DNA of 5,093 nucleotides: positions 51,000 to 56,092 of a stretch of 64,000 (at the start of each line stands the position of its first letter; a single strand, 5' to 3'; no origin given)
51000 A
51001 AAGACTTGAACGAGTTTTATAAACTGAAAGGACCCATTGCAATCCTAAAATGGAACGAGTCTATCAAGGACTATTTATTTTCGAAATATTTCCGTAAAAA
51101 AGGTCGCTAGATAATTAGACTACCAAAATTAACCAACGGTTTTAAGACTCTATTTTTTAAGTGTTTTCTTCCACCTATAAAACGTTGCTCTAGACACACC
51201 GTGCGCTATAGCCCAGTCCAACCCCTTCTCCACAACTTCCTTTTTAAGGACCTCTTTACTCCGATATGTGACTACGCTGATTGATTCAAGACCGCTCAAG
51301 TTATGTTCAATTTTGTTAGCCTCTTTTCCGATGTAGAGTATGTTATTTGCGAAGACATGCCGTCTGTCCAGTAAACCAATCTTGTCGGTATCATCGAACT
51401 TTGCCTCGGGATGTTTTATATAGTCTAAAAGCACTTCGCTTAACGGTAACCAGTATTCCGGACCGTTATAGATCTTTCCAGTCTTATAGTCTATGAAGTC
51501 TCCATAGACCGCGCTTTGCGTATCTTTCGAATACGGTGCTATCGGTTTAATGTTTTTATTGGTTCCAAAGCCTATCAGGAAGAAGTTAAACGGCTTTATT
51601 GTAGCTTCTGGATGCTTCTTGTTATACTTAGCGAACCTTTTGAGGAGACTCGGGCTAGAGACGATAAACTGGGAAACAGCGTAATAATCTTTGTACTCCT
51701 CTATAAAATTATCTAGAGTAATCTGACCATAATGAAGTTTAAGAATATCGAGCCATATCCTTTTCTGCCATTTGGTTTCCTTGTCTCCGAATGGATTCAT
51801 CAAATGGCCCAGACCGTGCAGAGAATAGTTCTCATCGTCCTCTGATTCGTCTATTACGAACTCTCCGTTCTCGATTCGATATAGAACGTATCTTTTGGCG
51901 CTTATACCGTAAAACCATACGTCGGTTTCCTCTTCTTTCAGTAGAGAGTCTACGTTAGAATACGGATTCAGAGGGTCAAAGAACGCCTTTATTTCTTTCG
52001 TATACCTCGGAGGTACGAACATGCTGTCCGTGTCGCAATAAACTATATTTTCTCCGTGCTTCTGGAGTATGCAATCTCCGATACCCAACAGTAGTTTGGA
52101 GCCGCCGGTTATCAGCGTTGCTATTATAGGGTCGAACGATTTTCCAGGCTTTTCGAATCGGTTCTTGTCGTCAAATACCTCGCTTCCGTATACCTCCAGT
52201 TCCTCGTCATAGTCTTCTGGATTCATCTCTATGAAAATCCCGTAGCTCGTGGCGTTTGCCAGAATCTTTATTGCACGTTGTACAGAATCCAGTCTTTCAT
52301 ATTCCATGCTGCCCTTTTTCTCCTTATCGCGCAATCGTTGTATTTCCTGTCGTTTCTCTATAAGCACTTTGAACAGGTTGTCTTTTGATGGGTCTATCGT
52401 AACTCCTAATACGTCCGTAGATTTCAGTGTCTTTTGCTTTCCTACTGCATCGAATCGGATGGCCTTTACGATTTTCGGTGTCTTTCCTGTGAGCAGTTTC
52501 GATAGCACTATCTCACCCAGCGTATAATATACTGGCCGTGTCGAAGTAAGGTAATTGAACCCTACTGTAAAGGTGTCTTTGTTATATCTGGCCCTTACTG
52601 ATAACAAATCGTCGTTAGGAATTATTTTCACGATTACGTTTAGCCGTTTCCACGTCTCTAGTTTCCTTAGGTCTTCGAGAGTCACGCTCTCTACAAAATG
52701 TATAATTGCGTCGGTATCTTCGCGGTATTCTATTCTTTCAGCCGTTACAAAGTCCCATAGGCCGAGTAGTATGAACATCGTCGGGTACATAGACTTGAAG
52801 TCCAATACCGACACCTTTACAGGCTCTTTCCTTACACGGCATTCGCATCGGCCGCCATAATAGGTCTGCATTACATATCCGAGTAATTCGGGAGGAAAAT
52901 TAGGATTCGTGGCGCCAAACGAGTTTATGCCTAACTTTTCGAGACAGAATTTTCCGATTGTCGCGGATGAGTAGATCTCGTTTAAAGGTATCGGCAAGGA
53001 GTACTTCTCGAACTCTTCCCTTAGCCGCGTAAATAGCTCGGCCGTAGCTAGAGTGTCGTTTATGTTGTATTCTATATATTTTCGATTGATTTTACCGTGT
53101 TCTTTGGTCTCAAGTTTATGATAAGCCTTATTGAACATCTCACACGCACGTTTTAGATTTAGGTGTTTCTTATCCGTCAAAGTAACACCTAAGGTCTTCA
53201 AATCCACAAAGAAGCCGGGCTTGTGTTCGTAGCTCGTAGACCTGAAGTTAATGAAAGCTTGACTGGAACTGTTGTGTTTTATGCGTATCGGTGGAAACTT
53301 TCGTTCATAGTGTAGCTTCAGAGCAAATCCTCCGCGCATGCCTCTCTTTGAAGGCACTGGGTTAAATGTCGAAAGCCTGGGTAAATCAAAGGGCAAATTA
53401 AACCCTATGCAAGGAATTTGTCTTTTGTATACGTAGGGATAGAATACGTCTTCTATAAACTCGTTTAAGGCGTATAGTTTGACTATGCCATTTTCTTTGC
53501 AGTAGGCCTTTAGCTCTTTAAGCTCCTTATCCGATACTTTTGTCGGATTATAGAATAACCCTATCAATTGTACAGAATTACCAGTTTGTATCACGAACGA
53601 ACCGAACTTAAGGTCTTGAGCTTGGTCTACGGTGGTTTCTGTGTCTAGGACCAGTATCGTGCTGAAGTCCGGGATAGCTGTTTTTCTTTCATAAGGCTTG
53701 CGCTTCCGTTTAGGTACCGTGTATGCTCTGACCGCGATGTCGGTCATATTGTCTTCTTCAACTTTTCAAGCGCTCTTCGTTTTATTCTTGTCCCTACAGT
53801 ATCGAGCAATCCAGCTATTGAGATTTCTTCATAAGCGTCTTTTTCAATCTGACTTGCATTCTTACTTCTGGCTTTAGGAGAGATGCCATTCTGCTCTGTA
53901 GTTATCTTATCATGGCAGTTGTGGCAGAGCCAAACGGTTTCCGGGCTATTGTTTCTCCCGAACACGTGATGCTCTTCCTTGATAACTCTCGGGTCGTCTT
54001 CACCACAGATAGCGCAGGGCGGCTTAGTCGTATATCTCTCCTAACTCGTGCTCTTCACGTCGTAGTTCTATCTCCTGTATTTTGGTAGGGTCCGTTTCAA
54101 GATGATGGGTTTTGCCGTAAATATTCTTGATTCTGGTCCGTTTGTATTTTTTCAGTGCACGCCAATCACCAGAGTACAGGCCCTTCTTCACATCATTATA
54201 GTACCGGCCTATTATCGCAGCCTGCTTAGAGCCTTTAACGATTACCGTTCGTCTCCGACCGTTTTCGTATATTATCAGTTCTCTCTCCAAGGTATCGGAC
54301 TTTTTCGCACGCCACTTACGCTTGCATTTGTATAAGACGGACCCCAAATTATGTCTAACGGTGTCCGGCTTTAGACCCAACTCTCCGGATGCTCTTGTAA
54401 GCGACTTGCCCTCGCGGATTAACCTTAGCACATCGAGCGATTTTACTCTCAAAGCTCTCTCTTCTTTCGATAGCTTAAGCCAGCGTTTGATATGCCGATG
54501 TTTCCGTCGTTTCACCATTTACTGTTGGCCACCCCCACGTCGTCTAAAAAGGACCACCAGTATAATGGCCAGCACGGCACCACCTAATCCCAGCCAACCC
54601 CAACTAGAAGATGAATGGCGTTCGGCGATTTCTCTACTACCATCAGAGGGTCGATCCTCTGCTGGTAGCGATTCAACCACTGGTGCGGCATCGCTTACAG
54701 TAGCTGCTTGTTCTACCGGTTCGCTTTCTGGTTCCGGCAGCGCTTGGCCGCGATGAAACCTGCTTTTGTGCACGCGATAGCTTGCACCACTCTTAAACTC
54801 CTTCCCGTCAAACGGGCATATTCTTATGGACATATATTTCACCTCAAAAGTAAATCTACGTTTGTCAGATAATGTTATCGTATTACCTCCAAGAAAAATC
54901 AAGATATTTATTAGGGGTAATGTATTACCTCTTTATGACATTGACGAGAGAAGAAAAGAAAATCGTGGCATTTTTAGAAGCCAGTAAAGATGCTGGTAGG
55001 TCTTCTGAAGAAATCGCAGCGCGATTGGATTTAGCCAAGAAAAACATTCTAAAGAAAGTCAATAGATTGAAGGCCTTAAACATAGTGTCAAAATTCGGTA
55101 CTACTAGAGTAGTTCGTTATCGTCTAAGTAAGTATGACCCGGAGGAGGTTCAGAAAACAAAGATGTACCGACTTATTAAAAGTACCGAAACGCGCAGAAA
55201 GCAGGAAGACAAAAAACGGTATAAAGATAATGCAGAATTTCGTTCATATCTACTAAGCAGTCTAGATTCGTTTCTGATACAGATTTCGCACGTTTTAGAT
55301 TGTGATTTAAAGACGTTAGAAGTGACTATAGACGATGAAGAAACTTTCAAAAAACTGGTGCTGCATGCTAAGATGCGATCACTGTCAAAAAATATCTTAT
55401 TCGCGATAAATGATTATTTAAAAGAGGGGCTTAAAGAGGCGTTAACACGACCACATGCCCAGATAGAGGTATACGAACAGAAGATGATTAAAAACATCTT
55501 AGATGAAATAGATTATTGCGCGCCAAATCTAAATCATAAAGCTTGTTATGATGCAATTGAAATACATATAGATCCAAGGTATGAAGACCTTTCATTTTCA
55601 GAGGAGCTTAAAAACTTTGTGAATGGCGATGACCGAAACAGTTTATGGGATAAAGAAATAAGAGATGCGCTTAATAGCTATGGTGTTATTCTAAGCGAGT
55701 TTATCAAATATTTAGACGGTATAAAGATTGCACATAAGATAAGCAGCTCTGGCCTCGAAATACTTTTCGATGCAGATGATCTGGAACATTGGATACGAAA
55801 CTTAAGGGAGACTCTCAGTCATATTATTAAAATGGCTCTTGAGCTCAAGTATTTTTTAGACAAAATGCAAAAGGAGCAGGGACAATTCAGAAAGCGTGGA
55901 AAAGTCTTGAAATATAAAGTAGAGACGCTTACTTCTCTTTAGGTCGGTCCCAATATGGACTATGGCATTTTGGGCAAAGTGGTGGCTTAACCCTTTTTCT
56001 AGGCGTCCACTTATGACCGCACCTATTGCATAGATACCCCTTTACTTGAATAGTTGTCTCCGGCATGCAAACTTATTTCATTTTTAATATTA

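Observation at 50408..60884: Intact-looking casposon (Cas1 casposase + PolB) inserted at the 3' end of tRNA-Arg(GCG)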

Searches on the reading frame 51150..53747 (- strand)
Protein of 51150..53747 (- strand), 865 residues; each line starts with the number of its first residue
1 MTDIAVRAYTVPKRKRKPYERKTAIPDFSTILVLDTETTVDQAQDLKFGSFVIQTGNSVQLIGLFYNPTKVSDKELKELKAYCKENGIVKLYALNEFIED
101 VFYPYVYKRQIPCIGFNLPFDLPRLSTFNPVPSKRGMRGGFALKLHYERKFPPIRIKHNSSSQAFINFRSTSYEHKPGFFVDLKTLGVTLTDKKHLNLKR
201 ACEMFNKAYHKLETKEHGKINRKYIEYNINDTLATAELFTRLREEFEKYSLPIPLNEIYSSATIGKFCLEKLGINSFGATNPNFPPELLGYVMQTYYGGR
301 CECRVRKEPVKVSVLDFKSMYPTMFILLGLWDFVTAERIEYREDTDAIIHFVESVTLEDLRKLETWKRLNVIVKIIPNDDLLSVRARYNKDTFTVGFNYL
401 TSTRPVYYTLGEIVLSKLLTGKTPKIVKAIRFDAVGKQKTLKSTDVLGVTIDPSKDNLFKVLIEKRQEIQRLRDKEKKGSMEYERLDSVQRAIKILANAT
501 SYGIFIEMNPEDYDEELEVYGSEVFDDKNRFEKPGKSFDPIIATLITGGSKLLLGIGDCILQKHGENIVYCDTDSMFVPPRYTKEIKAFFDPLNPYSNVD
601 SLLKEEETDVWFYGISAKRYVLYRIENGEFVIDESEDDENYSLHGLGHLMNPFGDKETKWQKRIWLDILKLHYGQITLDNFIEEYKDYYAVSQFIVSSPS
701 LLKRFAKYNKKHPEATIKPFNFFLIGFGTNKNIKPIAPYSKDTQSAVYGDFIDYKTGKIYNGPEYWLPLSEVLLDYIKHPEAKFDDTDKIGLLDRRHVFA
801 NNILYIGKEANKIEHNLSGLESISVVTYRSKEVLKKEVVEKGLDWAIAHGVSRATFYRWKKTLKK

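Call 13: search_protein_families(library=pfam, proteins=[window:51150-53747:-], max_evalue=0.01)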
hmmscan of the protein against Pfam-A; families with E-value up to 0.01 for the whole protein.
window:51150-53747:- (865 aa): 1 family
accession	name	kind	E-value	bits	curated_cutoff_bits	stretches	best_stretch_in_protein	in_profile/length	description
PF00136.26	DNA_pol_B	-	1.8e-05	24.1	23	0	458-504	123-167/453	DNA polymerase family B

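Call 14: search_protein_families(library=ncbifam, proteins=[window:51150-53747:-], max_evalue=0.01)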
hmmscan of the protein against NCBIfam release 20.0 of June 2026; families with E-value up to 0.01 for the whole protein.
window:51150-53747:- (865 aa): 1 family
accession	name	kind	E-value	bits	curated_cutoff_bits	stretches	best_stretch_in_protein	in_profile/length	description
NF004421.0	PRK05762.1-2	equivalog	0.0011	17.4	570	0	538-578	522-562/795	DNA polymerase II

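Call 16: search_solved_structures(query=window:51150-53747:-, max_evalue=1)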
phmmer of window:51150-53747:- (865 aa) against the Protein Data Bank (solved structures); distinct sequences matched with E-value up to 1: 0.

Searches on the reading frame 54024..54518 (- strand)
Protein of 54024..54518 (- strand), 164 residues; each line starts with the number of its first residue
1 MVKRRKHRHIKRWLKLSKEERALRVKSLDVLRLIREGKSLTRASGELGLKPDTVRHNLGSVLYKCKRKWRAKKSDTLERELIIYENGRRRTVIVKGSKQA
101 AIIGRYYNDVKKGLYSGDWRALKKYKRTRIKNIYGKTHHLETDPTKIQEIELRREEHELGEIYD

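Call 13: search_protein_families(library=pfam, proteins=[window:54024-54518:-], max_evalue=0.01)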
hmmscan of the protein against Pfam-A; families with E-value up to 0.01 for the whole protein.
window:54024-54518:- (164 aa): 1 family
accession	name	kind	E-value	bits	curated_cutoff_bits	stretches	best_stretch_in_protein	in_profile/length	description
PF13551.12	HTH_29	-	0.0085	16.6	28.1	0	30-58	4-33/64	Winged helix-turn helix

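Call 14: search_protein_families(library=ncbifam, proteins=[window:54024-54518:-], max_evalue=0.01)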
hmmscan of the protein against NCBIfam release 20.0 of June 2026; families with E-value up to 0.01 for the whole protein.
window:54024-54518:- (164 aa): 0 families

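Call 55: search_protein_families(library=padloc, proteins=[window:54024-54518:-], max_evalue=0.001)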
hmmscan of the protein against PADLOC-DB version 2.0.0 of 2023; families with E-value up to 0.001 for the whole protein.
window:54024-54518:- (164 aa): 0 families

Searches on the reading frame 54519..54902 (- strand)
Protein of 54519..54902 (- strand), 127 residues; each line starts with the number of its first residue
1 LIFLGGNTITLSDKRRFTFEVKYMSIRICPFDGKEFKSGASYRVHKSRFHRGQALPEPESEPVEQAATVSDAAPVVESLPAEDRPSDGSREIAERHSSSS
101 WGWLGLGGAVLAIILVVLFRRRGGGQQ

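Call 13: search_protein_families(library=pfam, proteins=[window:54519-54902:-], max_evalue=0.01)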
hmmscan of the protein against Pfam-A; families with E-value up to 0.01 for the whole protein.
window:54519-54902:- (127 aa): 0 families

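Call 14: search_protein_families(library=ncbifam, proteins=[window:54519-54902:-], max_evalue=0.01)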
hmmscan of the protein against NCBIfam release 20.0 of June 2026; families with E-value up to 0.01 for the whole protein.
window:54519-54902:- (127 aa): 0 families

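Call 55: search_protein_families(library=padloc, proteins=[window:54519-54902:-], max_evalue=0.001)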
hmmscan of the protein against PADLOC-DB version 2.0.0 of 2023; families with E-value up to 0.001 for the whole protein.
window:54519-54902:- (127 aa): 0 families

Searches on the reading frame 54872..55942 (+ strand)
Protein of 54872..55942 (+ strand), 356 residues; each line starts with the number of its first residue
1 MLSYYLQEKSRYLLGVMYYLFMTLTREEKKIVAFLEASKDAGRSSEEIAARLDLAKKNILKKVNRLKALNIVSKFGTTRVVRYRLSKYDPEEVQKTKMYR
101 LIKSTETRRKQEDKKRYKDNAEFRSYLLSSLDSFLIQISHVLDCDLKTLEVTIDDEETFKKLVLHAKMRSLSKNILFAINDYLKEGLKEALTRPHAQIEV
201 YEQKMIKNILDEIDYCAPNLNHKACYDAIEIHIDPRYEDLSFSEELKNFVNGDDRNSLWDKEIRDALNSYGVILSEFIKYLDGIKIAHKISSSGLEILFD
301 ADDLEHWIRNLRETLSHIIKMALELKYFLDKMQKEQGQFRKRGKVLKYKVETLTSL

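Call 13: search_protein_families(library=pfam, proteins=[window:54872-55942:+], max_evalue=0.01)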
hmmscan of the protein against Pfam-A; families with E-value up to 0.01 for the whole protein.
window:54872-55942:+ (356 aa): 0 families

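Call 14: search_protein_families(library=ncbifam, proteins=[window:54872-55942:+], max_evalue=0.01)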
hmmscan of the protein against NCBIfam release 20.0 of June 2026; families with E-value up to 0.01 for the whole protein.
window:54872-55942:+ (356 aa): 1 family
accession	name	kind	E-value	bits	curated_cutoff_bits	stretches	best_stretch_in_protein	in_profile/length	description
NF053606.1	Sta1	subfamily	0.0012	18.9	80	1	23-77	17-69/100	Sta1 family transcriptional regulator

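Call 55: search_protein_families(library=padloc, proteins=[window:54872-55942:+], max_evalue=0.001)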
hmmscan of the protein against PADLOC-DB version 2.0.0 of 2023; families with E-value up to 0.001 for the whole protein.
window:54872-55942:+ (356 aa): 4 families
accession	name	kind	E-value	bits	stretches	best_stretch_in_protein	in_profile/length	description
PDLC01438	Csa3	-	0.00051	18.2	1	28-169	150-287/305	"CAS-I,CAS-II,CAS-III,CAS-IV,CAS-V,CAS-VI; associated_signaling"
PDLC04114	JukB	-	0.00057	17.4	0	101-223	134-254/323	-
PDLC01850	CARF3--CARF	-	0.00069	17.5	0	20-81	139-198/209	-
PDLC01853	CARF3--CARF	-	0.00096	16.9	0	22-83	134-195/209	-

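Call 84: find_homologous_proteins(query=window:54872-55939:+, max_evalue=0.001)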
Query window:54872-55939:+ (356 aa): 2 proteins with E <= 0.001 among 5413 candidates.
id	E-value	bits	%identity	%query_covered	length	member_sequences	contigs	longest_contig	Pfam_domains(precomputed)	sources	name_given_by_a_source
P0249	1.7e-211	720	100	94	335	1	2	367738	-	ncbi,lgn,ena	-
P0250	2.5e-82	295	47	91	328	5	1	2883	-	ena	-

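Call 92: predict_structure(alignment_id=A5)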
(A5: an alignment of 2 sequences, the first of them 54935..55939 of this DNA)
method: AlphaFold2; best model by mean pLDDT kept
length: 335 residues; sequences in the alignment: 2
mean_pLDDT: 63.9   pTM: 0.50
mean pLDDT of the five models: 63.9, 60.9, 54.4, 42.1, 39.3
residues with pLDDT >= 90: 1; 70-90: 122; 50-70: 137; < 50: 75
segments of 3 or more residues with pLDDT < 50: 18-28, 55-78, 219-221, 230-238, 261-266, 317-335
pLDDT, mean of each block of 10 residues (from residue 1): 66 54 45 57 64 46 41 45 65 71 84 88 82 80 66 83 85 63 84 77 55 56 52 46 59 58 52 63 75 86 85 58 34 32
secondary structure, 60 per line:
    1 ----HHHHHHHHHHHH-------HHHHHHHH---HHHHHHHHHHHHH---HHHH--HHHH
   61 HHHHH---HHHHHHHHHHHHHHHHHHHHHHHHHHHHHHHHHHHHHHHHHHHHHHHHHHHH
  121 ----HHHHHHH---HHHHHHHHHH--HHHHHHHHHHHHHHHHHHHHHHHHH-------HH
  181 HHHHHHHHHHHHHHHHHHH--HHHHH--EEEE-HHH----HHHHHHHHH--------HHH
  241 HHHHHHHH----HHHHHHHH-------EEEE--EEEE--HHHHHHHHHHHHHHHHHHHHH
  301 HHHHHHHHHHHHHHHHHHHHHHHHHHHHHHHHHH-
elements in order: H5-16 H24-31 H35-47 H51-54 H57-65 H69-120 H125-131 H135-144 H147-171 H179-199 H202-206 E209-212 H221-229 H238-248 H253-260 E268-271 E274-277 H280-334

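Call 94: fold_search(model_id=the predicted structure, library=pdb)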
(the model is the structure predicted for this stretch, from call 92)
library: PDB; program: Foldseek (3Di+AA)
matches with E <= 10: 405; with E <= 0.001: 0
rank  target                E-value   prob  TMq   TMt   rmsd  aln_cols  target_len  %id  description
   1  9cpc_3R               8.3e-02  0.25  0.15  0.19  42.7       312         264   12  Atomic model of porcine brain ventricles cilia doublet microtubule (48-nm periodicity) (released 2024-10-23)
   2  4uos                  2.1e-01  0.41  0.18  0.29  15.9       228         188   14  Thermodynamic hyperstability in parametrically designed helical bundles (released 2014-11-05)
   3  5kuc                  2.2e-01  0.14  0.15  0.13  27.4       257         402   14  Crystal structure of trypsin activated Cry6Aa (released 2016-08-03)
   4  8rb2_F                2.3e-01  0.12  0.14  0.07  20.9       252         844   14  The crystal structure of DNA-bound human MutSbeta (MSH2_E749A/MSH3_E976A) in the canonical mismatch bound conformation (released 2025-06-11)
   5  8r7v_B                2.5e-01  0.12  0.14  0.07  20.2       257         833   12  MutSbeta bound to compound CHDI-00898647 in the canonical DNA-mismatch bound form (released 2024-10-30)
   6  3l8i_C                2.6e-01  0.18  0.14  0.20  27.8       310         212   14  Crystal structure of CCM3, a cerebral cavernous malformation protein critical for vascular integrity (released 2010-05-19)
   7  9cpc_3H               2.8e-01  0.14  0.15  0.17  39.5       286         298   14  Atomic model of porcine brain ventricles cilia doublet microtubule (48-nm periodicity) (released 2024-10-23)
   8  8olx_B                3.1e-01  0.10  0.14  0.07  19.6       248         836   14  MutSbeta bound to (CAG)2 DNA (canonical form) (released 2023-05-24)
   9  8j07_3                4.2e-01  0.23  0.21  0.15  45.1       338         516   14  96nm repeat of human respiratory doublet microtubule and associated axonemal complexes (released 2023-07-26)
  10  8raw_B                4.7e-01  0.11  0.15  0.08  21.0       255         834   13  The crystal structure of DNA-bound human MutSbeta (MSH2/MSH3_G901D) in the canonical mismatch bound conformation with  (released 2025-06-11)
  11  3rqf_D                4.9e-01  0.16  0.15  0.23  29.2       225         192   17  Cerebral cavernous malformation 3 (CCM3) in complex with paxillin LD2 (released 2011-06-01)
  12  2ap3                  5.4e-01  0.25  0.19  0.27  14.3       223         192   10  1.6 A Crystal Structure of a Conserved Protein of Unknown Function from Staphylococcus aureus (released 2005-09-27)
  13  8otz_Co               6.6e-01  0.10  0.15  0.15  36.9       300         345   13  48-nm repeat of the native axonemal doublet microtubule from bovine sperm (released 2023-11-22)
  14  7rro_A3               6.9e-01  0.09  0.15  0.15  40.6       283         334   13  Structure of the 48-nm repeat doublet microtubule from bovine tracheal cilia (released 2021-10-27)
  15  8om5_A                6.9e-01  0.09  0.16  0.08  16.4       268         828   10  DNA-free open form of MutSbeta (released 2023-05-24)
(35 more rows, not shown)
